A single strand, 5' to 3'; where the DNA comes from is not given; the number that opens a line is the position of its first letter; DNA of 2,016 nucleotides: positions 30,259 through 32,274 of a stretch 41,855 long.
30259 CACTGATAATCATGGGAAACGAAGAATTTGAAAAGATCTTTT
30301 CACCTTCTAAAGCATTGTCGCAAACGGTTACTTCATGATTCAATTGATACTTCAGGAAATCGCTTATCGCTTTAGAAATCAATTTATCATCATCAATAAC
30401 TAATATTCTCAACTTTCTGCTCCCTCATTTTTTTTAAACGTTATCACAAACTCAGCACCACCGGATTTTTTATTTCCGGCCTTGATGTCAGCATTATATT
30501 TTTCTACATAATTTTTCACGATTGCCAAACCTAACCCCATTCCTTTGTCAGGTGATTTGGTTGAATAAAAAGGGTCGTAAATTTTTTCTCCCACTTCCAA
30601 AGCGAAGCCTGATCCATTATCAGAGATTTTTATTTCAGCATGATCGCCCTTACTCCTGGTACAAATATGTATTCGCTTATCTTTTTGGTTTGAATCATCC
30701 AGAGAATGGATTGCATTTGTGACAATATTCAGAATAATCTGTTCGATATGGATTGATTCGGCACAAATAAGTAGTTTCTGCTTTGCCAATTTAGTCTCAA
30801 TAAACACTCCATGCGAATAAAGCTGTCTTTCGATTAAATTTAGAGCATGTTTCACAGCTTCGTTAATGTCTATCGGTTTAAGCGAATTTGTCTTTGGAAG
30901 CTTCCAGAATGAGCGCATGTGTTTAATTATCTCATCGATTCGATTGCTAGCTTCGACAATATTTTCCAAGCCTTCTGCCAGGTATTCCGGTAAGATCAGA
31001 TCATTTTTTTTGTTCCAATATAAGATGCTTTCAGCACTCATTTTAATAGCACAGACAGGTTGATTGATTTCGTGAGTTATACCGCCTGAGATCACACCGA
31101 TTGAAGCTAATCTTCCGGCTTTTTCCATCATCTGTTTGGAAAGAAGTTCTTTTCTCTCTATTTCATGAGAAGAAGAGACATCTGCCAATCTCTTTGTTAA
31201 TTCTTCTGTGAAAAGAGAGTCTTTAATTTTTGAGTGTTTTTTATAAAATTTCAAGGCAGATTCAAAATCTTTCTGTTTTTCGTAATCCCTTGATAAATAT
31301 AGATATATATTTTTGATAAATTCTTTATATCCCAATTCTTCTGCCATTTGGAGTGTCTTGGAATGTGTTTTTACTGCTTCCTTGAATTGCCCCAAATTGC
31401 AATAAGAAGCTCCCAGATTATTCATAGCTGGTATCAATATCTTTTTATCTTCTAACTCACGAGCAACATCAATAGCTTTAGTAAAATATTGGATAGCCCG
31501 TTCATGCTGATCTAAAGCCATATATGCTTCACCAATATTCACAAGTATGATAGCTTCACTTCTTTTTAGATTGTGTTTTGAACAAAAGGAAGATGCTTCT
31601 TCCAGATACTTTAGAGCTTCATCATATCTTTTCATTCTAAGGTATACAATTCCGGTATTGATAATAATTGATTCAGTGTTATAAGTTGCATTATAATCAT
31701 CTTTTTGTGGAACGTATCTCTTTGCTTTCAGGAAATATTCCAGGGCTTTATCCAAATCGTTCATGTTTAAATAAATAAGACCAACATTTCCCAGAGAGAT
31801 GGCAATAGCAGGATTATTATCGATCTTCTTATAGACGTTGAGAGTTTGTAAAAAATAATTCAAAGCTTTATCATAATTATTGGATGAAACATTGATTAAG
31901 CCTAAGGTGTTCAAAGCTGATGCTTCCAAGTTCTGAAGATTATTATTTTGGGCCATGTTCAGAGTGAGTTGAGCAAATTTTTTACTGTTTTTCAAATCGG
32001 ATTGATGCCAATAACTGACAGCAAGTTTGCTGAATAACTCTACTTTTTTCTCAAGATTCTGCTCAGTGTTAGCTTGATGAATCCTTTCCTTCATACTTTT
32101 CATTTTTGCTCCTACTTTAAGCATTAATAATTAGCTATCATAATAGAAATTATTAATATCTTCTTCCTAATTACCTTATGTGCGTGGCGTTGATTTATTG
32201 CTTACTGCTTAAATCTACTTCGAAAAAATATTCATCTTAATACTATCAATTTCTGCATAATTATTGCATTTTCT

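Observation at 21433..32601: Four sigma-54 -24/-12 promoter matches tie an HK/NtrC pair to three output units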

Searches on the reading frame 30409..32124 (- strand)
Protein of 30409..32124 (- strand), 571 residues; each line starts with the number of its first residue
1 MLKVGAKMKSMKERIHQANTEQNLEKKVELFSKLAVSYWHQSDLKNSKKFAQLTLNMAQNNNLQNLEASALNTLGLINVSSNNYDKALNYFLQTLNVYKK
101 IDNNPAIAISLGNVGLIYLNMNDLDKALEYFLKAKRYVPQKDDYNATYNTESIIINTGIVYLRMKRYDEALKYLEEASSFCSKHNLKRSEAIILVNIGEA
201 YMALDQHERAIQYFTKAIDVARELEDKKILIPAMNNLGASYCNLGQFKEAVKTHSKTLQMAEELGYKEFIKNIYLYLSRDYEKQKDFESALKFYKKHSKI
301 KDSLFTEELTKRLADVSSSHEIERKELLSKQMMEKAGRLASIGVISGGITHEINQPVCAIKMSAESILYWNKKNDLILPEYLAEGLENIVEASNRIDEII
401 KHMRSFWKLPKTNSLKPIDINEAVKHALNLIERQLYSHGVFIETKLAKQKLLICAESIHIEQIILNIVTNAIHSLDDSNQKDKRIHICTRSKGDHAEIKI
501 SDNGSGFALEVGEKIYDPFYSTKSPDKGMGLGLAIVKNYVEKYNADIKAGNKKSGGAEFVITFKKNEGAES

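Call 7: search_protein_families(library=pfam, proteins=[window:30409-32124:-])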
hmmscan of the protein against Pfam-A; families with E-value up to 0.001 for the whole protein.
window:30409-32124:- (571 aa): 20 families
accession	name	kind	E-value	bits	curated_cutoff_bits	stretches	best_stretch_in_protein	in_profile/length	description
PF13424.12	TPR_12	-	7.5e-54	180.3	30.1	6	156-223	8-77/77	Tetratricopeptide repeat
PF00515.34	TPR_1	-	9.5e-30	101.6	27.8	2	192-221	2-31/34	Tetratricopeptide repeat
PF07719.23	TPR_2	-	1.2e-29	100.4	27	2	193-220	3-30/34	Tetratricopeptide repeat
PF13374.12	TPR_10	-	1.9e-24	85.3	27.5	1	233-264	4-35/42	Tetratricopeptide repeat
PF13176.12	TPR_7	-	1e-21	75.5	27.9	1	194-227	2-35/36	Tetratricopeptide repeat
PF13181.12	TPR_8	-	1.5e-21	75.1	25.7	1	193-222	3-32/34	Tetratricopeptide repeat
PF02518.31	HATPase_c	-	5.1e-20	72.4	26.4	1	457-565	3-109/111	Histidine kinase-, DNA gyrase B-, and HSP90-like ATPase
PF17874.7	TPR_MalT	-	5.4e-15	55.9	45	2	38-185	11-156/336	MalT-like TPR region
PF13174.12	TPR_6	-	8.6e-11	42.2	26.3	0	194-219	3-28/33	Tetratricopeptide repeat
PF13428.12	TPR_14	-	3.6e-10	39.9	23.5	0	159-178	9-28/44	Tetratricopeptide repeat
PF13432.12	TPR_16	-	3.9e-10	40.4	32.7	0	75-136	4-59/65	Tetratricopeptide repeat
PF13431.12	TPR_17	-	2.5e-07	30.9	24.4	0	101-129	6-34/34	Tetratricopeptide repeat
PF14501.12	HATPase_c_5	-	2.6e-07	30.9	22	1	459-551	5-90/102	GHKL domain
PF12862.13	ANAPC5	-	3.1e-07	30.8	23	1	161-235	8-82/91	Anaphase-promoting complex subunit 5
PF14559.12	TPR_19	-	9.4e-07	29.5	25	0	162-218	2-52/68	Tetratricopeptide repeat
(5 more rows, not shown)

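Call 14: find_related_loci(query=window:30409-32124:-, collection=genome_contigs, flank=10000)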
Query window:30409-32124:- (571 aa) in genome_contigs; peptide patterns used: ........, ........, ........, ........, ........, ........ (x = any residue, [..] = any of these).
175 stretches matched a pattern; 17 encode a relative of the query (tblastn E <= 1e-3); 17 distinct loci.
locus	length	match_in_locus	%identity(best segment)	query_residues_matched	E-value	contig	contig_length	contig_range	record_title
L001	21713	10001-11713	83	1-571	0e+0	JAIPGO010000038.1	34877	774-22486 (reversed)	MAG: Candidatus Cloacimonadota bacterium isolate Tobar13.5m-G51 Tobar13-5m-C1368, whole genome shotgun sequence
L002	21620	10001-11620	40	21-563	5e-118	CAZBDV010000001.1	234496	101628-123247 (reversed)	MAG TPA_asm: uncultured Candidatus Cloacimonadota bacterium isolate SRP241341_co1_68 genome assembly, contig: NODE_38_le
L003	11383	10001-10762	44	314-567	2e-68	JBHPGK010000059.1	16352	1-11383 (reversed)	Candidate division KSB1 bacterium isolate SAG AM-311-M08 NODE_59_length_16352_cov_25.086887, whole genome shotgun sequen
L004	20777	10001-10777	45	306-567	4e-64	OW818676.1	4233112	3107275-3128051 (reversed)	metagenome genome assembly, chromosome: 1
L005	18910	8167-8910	44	321-567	1e-64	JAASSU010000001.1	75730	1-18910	MAG: Bacteroidetes bacterium isolate KhS_metabat.24 KhS_C32, whole genome shotgun sequence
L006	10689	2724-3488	41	315-570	1e-62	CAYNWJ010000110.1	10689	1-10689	MAG TPA_asm: uncultured bacterium isolate SRP141376_co4_255 genome assembly, contig: NODE_10205_length_10689_cov_4.45345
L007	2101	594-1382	41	300-564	7e-60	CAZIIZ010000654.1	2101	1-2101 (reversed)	MAG TPA_asm: uncultured Hyphomicrobiales bacterium isolate SRP284006_co1_119 genome assembly, contig: NODE_146746_length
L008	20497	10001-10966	35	245-561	2e-51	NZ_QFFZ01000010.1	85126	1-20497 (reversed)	Pelotomaculum propionicicum strain MGP Pmgp_10, whole genome shotgun sequence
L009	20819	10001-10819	35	290-561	1e-48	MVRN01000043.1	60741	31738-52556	MAG: Pelotomaculum sp. PtaU1.Bin035 A4E55_contig000043, whole genome shotgun sequence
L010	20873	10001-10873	34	271-563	3e-48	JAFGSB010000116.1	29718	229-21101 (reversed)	MAG: candidate division KSB1 bacterium isolate Zod_Metabat.863 k87_9099300, whole genome shotgun sequence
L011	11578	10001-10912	33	273-567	1e-44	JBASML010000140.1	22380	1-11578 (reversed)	MAG: Syntrophaceticus sp. isolate MFD13483_ilm_asm_bin7 k127_42878, whole genome shotgun sequence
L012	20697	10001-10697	39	338-567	2e-43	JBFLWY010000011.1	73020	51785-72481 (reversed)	MAG: Bacillota bacterium isolate MAG044 MAG044_11, whole genome shotgun sequence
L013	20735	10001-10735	44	323-567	9e-57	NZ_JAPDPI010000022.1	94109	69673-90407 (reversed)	Plebeiibacterium marinum strain D04 scaffold_22_length=94110, whole genome shotgun sequence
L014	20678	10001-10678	27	333-564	2e-23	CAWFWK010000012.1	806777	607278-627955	MAG: uncultured Acidobacteriaceae bacterium isolate MFD04967.bin.1.168 genome assembly, contig: contig_33611, whole geno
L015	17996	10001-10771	25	311-567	7e-18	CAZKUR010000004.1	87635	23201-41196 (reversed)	MAG TPA_asm: uncultured Ignavibacteriaceae bacterium isolate binchicken_co150_610 genome assembly, contig: NODE_416_leng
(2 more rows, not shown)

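Call 21: find_related_loci(query=window:30409-32124:-, collection=metagenome_contigs, flank=10000)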
Query window:30409-32124:- (571 aa) in metagenome_contigs; peptide patterns used: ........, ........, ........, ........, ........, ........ (x = any residue, [..] = any of these).
238 stretches matched a pattern; 16 encode a relative of the query (tblastn E <= 1e-3); 16 distinct loci.
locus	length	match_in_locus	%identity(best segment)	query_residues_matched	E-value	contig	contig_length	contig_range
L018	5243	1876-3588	92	1-571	0e+0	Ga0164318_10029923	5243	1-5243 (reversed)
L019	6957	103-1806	92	4-571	0e+0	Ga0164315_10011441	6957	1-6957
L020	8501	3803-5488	85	4-565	0e+0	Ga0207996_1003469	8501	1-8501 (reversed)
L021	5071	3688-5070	84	1-461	0e+0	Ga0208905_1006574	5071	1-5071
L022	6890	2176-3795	40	21-563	2e-118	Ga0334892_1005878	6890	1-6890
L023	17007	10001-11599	39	22-563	3e-116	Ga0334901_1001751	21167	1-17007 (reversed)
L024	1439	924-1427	83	376-543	7e-99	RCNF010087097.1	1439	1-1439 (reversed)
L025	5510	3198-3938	47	321-567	4e-71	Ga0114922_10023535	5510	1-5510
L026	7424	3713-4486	43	307-567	8e-63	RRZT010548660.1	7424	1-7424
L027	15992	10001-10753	44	321-570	4e-61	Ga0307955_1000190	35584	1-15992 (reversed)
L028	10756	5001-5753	44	321-570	4e-61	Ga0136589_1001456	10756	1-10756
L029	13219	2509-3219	39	323-561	2e-52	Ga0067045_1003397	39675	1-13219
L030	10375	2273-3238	35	245-561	7e-52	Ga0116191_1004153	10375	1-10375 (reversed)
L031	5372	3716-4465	36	313-561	7e-52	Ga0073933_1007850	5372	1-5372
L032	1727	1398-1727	54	321-430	2e-31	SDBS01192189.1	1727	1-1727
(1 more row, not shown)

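Call 71: search_protein_families(library=ncbifam, proteins=[window:30409-32124:-], max_evalue=0.00001)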
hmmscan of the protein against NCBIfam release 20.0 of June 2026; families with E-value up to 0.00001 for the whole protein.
window:30409-32124:- (571 aa): 77 families (the best 25 are shown)
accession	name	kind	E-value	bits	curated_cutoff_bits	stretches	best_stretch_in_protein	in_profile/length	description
NF008468.0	PRK11360.1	equivalog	3.3e-41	141.4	646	1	330-568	384-611/616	two-component system sensor histidine kinase AtoS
NF052574.1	HisKinEspCMyxo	equivalog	4.1e-32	111.2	1200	1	317-562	393-634/785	serine histidine kinase EspC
NF007688.0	PRK10364.1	equivalog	1.4e-30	106.4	479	1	325-563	224-449/460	two-component system sensor histidine kinase ZraS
NF010411.0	PRK13837.1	equivalog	4.1e-29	101.2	647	1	323-563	432-673/828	two-component system VirA-like sensor kinase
NF046044.1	PnpS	equivalog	2.8e-28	99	400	1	349-563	177-389/390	two-component system histidine kinase PnpS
NF053520.1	HK_Porph_FimS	equivalog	5.2e-28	97.7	600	3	153-309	126-282/618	sensor histidine kinase FimS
NF040750.1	tetrathio_HK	equivalog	3.3e-26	91.9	750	1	329-554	325-543/555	tetrathionate respiration histidine kinase TtrS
NF052573.1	HisKinEspAMyxo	equivalog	3.6e-26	91.4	1400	1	322-564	366-610/755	serine histidine kinase EspA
NF041777.1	sens_FixL_Rhizob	equivalog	1.4e-25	89.9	850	1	335-563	255-479/485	sensor protein FixL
NF047794.1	HisKinPtgB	equivalog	3e-25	88.6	1000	1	316-565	416-655/656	two-component system sensor histidine kinase PgtB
NF008312.0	PRK11100.1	equivalog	4.2e-25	88.5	356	1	348-565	262-474/477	two-component system sensor histidine kinase CreC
NF047466.1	hybrid_RR_LvrB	exception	1.2e-24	87.2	500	1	326-542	136-353/377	hybrid histidine kinase/response regulator LvrB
NF046026.1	HisKinCckACaul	equivalog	3.9e-23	81.5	1000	1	312-562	279-529/678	cell cycle histidine kinase CckA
NF038348.1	T2SS_HK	subfamily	5.4e-23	81.2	450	1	386-563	401-571/574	histidine kinase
TIGR02966.1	phoR_proteo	equivalog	2.8e-21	75.9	334.2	1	349-563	121-333/333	phosphate regulon sensor histidine kinase PhoR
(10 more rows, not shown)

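Call 72: find_homologous_proteins(query=L025:3956-5389:+, max_evalue=1e-60)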
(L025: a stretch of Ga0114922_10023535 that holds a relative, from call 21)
Query L025:3956-5389:+ (477 aa): 5652 proteins with E <= 1e-60 among 8000 candidates; the best 120 are listed.
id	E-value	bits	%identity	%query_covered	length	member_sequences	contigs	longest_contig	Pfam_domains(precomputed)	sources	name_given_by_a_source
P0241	0.0e+0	1053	100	100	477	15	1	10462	PF00158.33,PF25601.2,PF02954.26,PF14532.13,PF07728.21,PF00072.31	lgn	-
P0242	3.5e-229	779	71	100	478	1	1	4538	PF00158.33,PF25601.2,PF02954.26,PF00004.36,PF14532.13,PF07728.21,PF00072.31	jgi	jgi:two-component system response regulator AtoC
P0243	4.5e-226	769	70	100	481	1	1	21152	PF00158.33,PF25601.2,PF02954.26,PF00004.36,PF14532.13,PF07728.21,PF00072.31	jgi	jgi:DNA-binding NtrC family response regulator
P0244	1.1e-200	686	62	100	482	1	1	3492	PF00158.33,PF25601.2,PF02954.26,PF14532.13,PF00072.31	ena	-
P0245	7.0e-198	676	61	100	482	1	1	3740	PF00158.33,PF25601.2,PF02954.26,PF14532.13,PF07728.21,PF00072.31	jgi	-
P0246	1.5e-196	672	62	100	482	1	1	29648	PF00158.33,PF25601.2,PF02954.26,PF14532.13,PF07728.21,PF00072.31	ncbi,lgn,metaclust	metaclust:status=active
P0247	1.1e-195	669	63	100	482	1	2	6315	PF00158.33,PF25601.2,PF02954.26,PF14532.13,PF00072.31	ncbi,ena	-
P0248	1.2e-194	666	61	100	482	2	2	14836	PF00158.33,PF25601.2,PF02954.26,PF14532.13,PF07728.21,PF00072.31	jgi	-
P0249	2.0e-190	652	59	100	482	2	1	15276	PF00158.33,PF25601.2,PF02954.26,PF14532.13,PF07728.21,PF00072.31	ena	-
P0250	8.3e-190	650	59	100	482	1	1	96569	PF00158.33,PF25601.2,PF02954.26,PF14532.13,PF00072.31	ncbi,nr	ncbi:sigma-54 dependent transcriptional regulator [bacterium]|nr:sigma-54 dependent transcriptional 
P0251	1.3e-189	649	60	100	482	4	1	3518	PF00158.33,PF25601.2,PF02954.26,PF14532.13,PF00072.31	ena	-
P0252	2.0e-189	648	61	100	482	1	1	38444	PF00158.33,PF25601.2,PF02954.26,PF14532.13,PF00072.31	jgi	jgi:two-component system, NtrC family, response regulator AtoC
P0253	2.6e-189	648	60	100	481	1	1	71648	PF00158.33,PF25601.2,PF02954.26,PF14532.13,PF00072.31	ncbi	ncbi:sigma-54-dependent transcriptional regulator [candidate division KSB1 bacterium]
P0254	3.4e-189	648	60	100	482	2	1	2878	PF00158.33,PF25601.2,PF02954.26,PF14532.13,PF07728.21,PF00072.31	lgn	-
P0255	5.4e-189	647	60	100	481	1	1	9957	PF00158.33,PF25601.2,PF02954.26,PF14532.13,PF00072.31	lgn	-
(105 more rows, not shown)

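Call 73: find_encoding_contigs(protein=P0241, flank=8000, max_places=2)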
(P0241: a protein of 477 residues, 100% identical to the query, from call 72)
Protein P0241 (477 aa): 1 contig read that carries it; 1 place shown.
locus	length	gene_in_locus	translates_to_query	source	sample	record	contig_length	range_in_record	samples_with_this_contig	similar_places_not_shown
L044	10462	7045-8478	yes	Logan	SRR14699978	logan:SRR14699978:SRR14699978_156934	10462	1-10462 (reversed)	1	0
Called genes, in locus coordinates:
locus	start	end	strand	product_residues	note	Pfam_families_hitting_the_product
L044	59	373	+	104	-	PF01740:STAS, PF13466:STAS_2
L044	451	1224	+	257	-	PF02151:UVR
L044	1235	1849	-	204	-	PF02390:Methyltransf_4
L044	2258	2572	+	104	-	PF01909:NTP_transf_2, PF18765:Polbeta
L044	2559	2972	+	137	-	PF05168:HEPN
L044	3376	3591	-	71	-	-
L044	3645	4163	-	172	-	PF00582:Usp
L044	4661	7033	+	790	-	PF04392:ABC_sub_bind (faint), PF00512:HisKA (weak), PF02518:HATPase_c, PF14501:HATPase_c_5 (weak)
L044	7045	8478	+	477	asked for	PF00072:Response_reg, PF00158:Sigma54_activat, PF14532:Sigma54_activ_2, PF07728:AAA_5 (weak), PF25601:AAA_lid_14, PF02954:HTH_8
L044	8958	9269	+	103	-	-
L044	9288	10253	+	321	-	PF04055:Radical_SAM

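Call 74: find_encoding_contigs(protein=P0243, flank=8000, max_places=1)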
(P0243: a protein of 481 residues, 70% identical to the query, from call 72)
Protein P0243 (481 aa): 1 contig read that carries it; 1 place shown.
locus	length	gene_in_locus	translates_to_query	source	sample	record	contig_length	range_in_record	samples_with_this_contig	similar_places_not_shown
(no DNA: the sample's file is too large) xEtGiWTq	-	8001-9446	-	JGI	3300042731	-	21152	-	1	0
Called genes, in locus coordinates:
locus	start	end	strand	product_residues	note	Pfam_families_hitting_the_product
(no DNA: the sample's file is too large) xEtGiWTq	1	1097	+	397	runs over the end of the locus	PF07221:GlcNAc_2-epim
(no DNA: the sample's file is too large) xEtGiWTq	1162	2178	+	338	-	PF01208:URO-D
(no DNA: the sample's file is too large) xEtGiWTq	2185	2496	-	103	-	-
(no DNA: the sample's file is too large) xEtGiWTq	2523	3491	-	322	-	PF04055:Radical_SAM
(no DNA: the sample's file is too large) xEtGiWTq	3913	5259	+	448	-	PF00890:FAD_binding_2 (faint), PF01134:GIDA (faint), PF01266:DAO (faint), PF03486:HI0933_like (faint), PF07992:Pyr_redox_2, PF13450:NAD_binding_8 (faint), PF00070:Pyr_redox, PF02852:Pyr_redox_dim, +1 more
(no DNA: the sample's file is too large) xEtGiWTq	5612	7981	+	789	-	PF04392:ABC_sub_bind (weak), PF02518:HATPase_c, PF14501:HATPase_c_5 (weak)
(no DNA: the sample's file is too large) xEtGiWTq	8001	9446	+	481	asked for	PF00072:Response_reg, PF00158:Sigma54_activat, PF14532:Sigma54_activ_2, PF00004:AAA (weak), PF07728:AAA_5, PF25601:AAA_lid_14, PF02954:HTH_8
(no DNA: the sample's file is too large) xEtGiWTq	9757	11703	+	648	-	PF17203:sCache_3_2 (faint), PF17201:Cache_3-Cache_2, PF17202:sCache_3_3, PF00672:HAMP, PF00512:HisKA, PF02518:HATPase_c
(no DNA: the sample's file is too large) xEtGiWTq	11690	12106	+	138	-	PF00072:Response_reg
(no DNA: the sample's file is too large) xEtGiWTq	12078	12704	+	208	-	PF00072:Response_reg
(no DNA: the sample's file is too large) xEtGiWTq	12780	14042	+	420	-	PF00072:Response_reg, PF01226:Form_Nir_trans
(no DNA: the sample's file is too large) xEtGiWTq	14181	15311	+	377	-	?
